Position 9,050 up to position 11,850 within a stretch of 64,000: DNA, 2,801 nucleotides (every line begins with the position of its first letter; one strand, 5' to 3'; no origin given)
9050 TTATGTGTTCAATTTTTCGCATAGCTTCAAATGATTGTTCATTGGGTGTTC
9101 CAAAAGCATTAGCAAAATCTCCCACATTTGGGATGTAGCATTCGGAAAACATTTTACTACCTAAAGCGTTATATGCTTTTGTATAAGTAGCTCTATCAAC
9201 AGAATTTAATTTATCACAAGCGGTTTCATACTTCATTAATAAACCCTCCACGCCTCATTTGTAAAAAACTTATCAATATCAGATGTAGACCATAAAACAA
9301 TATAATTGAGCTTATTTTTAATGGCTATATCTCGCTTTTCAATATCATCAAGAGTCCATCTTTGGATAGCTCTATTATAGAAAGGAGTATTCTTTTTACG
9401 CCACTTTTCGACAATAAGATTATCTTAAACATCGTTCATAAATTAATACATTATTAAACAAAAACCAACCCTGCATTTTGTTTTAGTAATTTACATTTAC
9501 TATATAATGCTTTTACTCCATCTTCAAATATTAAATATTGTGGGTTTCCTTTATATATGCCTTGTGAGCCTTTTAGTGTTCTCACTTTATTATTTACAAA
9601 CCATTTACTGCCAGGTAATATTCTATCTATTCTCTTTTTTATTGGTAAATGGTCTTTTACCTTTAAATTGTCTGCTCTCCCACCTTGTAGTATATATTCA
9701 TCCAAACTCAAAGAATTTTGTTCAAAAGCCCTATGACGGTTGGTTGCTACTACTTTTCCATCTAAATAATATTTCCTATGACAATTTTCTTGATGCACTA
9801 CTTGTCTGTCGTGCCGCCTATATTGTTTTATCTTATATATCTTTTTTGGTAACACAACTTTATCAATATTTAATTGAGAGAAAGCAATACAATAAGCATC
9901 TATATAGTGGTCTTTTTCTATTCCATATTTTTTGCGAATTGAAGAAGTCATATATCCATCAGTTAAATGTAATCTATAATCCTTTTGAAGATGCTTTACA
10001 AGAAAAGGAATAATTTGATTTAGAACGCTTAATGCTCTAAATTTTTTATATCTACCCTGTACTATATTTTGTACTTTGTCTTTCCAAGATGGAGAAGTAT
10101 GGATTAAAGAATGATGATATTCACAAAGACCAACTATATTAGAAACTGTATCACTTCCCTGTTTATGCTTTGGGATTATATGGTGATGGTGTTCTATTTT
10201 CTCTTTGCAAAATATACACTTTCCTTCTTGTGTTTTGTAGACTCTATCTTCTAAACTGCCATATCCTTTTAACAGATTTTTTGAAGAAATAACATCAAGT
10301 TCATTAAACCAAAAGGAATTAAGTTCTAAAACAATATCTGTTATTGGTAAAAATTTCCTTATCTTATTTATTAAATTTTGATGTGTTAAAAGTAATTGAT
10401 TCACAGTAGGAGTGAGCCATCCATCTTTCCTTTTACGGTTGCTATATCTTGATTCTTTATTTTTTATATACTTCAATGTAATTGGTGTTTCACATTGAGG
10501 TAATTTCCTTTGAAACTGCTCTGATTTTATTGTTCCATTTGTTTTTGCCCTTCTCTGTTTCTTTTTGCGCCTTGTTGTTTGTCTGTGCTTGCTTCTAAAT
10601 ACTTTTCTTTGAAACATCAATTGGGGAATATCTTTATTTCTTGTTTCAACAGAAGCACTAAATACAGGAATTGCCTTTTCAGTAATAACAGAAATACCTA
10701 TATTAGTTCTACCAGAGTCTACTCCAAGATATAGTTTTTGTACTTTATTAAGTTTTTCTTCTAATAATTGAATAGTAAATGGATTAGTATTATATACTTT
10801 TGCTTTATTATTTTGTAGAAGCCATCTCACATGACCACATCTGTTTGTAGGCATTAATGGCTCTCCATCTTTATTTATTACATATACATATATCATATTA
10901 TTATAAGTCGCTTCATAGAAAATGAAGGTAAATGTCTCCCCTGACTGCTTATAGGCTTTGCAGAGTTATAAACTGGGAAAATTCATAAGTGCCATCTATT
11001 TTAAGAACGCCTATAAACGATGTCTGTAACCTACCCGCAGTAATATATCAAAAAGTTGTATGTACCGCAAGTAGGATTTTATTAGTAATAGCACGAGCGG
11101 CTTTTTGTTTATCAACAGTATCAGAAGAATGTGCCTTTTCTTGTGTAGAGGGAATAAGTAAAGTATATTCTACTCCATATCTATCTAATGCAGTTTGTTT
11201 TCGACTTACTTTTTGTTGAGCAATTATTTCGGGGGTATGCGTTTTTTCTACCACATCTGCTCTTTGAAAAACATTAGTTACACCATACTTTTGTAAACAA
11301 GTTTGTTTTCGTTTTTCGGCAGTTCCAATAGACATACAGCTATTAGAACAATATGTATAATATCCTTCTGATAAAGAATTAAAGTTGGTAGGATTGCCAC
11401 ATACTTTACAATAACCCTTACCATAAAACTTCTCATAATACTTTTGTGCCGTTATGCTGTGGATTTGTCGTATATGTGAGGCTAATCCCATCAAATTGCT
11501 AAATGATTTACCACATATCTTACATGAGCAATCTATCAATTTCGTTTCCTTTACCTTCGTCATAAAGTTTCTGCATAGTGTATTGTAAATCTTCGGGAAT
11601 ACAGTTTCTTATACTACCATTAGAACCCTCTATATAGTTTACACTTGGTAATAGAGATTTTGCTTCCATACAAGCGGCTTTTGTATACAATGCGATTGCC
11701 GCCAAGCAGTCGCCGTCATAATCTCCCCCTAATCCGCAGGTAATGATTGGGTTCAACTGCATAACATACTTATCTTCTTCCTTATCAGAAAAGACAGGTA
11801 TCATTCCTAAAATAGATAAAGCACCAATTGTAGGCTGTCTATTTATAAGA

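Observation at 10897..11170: Candidate omegaRNA scaffold immediately 5' of iscB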

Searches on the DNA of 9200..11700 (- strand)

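Call 4: search_rna_families(source=window, start=9200, end=11700, threshold=evalue, max_evalue=10, show_alignments=3)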
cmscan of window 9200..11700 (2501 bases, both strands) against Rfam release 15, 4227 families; matches with E-value up to 10: 3.
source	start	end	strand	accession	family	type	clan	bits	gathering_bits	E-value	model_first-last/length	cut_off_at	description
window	10968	11018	-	RF01096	PK-HAV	Cis-reg;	-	24.1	50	5.8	1-56/56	no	HepA virus 3'-terminal pseudoknot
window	11281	11389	-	RF01223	snR13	Gene; snRNA; snoRNA; CD-box;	CL00045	20.7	47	2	1-124/124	no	Small nucleolar RNA snR13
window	11644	11659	+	RF02172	RFPL3-AS1_2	Gene; lncRNA;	-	11.8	40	9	1-71/71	no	RFPL3 antisense RNA 1 conserved region 2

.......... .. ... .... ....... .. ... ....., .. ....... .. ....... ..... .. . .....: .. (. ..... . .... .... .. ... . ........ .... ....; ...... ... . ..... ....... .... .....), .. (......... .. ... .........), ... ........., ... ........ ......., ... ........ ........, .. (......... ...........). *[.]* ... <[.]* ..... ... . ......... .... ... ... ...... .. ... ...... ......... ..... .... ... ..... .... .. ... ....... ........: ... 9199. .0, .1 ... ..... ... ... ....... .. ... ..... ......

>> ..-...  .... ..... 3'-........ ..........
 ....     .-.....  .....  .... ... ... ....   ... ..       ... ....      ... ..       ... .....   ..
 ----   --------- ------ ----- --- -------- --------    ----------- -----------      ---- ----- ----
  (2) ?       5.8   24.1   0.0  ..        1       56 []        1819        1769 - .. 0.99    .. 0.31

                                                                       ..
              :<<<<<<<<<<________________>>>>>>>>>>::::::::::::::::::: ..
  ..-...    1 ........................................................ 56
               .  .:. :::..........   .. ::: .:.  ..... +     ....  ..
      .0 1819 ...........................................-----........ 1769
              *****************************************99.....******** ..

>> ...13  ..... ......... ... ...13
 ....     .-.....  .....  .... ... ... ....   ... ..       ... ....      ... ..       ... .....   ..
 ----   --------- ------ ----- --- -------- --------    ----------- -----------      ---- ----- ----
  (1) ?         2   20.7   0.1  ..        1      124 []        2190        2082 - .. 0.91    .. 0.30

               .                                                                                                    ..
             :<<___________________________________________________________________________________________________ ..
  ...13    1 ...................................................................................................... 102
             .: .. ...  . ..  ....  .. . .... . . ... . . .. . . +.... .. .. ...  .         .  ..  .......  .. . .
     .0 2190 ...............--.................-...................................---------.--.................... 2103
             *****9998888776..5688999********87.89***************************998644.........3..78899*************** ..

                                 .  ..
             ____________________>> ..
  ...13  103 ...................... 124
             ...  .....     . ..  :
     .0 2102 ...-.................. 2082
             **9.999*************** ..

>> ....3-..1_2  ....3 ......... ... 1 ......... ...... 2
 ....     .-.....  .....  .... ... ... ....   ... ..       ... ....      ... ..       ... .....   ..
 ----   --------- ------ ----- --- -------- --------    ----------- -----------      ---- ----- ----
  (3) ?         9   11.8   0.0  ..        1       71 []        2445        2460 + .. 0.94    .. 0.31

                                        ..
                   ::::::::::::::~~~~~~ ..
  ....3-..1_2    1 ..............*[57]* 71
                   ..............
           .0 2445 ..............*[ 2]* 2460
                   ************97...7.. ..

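Call 19: search_rna_families(sources=[L001, L002, L003, L005, L007, L008, L012, L015, L025, L081, L082, L083, L087, L096, L101, L117, L122, L156, L038], threshold=gathering)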
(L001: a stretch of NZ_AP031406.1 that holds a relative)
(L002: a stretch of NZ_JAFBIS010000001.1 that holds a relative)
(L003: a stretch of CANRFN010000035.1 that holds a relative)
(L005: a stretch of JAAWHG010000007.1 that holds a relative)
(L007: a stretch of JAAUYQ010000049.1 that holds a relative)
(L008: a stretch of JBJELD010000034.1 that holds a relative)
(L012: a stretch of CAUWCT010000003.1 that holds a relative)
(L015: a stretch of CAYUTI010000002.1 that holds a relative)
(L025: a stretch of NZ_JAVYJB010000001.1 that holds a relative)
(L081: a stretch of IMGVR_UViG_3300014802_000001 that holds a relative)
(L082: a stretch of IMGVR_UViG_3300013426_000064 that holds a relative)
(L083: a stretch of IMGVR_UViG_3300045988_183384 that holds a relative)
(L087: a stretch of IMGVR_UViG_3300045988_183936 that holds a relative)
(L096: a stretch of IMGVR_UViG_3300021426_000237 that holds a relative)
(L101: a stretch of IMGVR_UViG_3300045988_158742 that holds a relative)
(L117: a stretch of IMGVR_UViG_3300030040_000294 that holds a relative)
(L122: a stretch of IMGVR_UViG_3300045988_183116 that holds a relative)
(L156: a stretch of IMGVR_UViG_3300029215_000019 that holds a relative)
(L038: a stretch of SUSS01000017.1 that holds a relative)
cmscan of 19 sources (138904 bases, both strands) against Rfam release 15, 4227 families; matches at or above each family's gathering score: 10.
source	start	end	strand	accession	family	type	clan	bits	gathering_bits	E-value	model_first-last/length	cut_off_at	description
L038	2717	2952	+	RF02033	HEARO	Gene;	-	107.6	83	7.3e-21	1-211/211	no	HNH endonuclease-associated RNA and ORF (HEARO) RNA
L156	6868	6940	+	RF00005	tRNA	Gene; tRNA;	CL00001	66.4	29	6.5e-12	1-71/71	no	tRNA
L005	5889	5961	+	RF00005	tRNA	Gene; tRNA;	CL00001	66.1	29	8.2e-12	1-71/71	no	tRNA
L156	6788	6861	+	RF00005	tRNA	Gene; tRNA;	CL00001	62.7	29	6.7e-11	1-71/71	no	tRNA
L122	46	119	+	RF00005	tRNA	Gene; tRNA;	CL00001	60.2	29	3.3e-10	1-71/71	no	tRNA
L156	7055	7128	+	RF00005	tRNA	Gene; tRNA;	CL00001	57.7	29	1.6e-09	1-71/71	no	tRNA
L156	7207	7294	+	RF00005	tRNA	Gene; tRNA;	CL00001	56.2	29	4.2e-09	1-71/71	no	tRNA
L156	6967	7048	+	RF00005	tRNA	Gene; tRNA;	CL00001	52.2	29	5.2e-08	1-71/71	no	tRNA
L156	7301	7385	+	RF00005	tRNA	Gene; tRNA;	CL00001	49.7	29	2.7e-07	1-71/71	no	tRNA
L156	1085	1159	+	RF00005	tRNA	Gene; tRNA;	CL00001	45.5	29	3.7e-06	1-71/71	no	tRNA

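Call 36: search_rna_families(sources=[L161, L163, L164, L165, L167, L169, L170, L001, L002, L082, L096], threshold=evalue, max_evalue=1)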
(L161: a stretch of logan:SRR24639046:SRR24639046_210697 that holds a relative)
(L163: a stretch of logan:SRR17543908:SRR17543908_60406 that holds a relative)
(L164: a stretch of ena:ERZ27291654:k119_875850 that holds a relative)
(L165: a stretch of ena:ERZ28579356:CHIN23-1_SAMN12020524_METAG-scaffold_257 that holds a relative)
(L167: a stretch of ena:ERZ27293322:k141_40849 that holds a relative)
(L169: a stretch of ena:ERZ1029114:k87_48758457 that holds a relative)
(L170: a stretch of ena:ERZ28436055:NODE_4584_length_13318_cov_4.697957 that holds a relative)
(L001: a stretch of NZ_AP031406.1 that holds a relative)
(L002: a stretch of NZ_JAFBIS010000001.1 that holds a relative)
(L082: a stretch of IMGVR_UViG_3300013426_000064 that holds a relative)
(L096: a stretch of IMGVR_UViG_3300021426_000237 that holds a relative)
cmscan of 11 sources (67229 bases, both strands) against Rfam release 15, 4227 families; matches with E-value up to 1: 4.
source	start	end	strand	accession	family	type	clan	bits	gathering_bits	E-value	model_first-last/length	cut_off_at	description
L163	4387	4459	+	RF00005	tRNA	Gene; tRNA;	CL00001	57.2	29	1.1e-09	1-71/71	no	tRNA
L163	1193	1263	+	RF00005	tRNA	Gene; tRNA;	CL00001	53.1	29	1.5e-08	1-71/71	no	tRNA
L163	4563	4622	+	RF03003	GP20-b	Cis-reg;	-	33.5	36.2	0.0018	1-62/62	no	GP20-b RNA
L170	2269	2500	+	RF02033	HEARO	Gene;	-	24.5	83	0.58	1-211/211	no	HNH endonuclease-associated RNA and ORF (HEARO) RNA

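Call 45: search_rna_families(source=L170, start=2230, end=2510, threshold=evalue, max_evalue=10, show_alignments=1)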
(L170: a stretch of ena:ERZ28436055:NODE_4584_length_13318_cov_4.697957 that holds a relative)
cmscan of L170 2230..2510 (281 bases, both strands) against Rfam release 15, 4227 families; matches with E-value up to 10: 2.
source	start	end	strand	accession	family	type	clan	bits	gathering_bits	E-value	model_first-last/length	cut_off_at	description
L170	2269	2500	+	RF02033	HEARO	Gene;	-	24.5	83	0.0024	1-211/211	no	HNH endonuclease-associated RNA and ORF (HEARO) RNA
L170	2314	2454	-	RF04184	BTnc060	Gene; sRNA;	-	14.5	228.9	6.1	1-213/213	no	Bacteroides sRNA BTnc060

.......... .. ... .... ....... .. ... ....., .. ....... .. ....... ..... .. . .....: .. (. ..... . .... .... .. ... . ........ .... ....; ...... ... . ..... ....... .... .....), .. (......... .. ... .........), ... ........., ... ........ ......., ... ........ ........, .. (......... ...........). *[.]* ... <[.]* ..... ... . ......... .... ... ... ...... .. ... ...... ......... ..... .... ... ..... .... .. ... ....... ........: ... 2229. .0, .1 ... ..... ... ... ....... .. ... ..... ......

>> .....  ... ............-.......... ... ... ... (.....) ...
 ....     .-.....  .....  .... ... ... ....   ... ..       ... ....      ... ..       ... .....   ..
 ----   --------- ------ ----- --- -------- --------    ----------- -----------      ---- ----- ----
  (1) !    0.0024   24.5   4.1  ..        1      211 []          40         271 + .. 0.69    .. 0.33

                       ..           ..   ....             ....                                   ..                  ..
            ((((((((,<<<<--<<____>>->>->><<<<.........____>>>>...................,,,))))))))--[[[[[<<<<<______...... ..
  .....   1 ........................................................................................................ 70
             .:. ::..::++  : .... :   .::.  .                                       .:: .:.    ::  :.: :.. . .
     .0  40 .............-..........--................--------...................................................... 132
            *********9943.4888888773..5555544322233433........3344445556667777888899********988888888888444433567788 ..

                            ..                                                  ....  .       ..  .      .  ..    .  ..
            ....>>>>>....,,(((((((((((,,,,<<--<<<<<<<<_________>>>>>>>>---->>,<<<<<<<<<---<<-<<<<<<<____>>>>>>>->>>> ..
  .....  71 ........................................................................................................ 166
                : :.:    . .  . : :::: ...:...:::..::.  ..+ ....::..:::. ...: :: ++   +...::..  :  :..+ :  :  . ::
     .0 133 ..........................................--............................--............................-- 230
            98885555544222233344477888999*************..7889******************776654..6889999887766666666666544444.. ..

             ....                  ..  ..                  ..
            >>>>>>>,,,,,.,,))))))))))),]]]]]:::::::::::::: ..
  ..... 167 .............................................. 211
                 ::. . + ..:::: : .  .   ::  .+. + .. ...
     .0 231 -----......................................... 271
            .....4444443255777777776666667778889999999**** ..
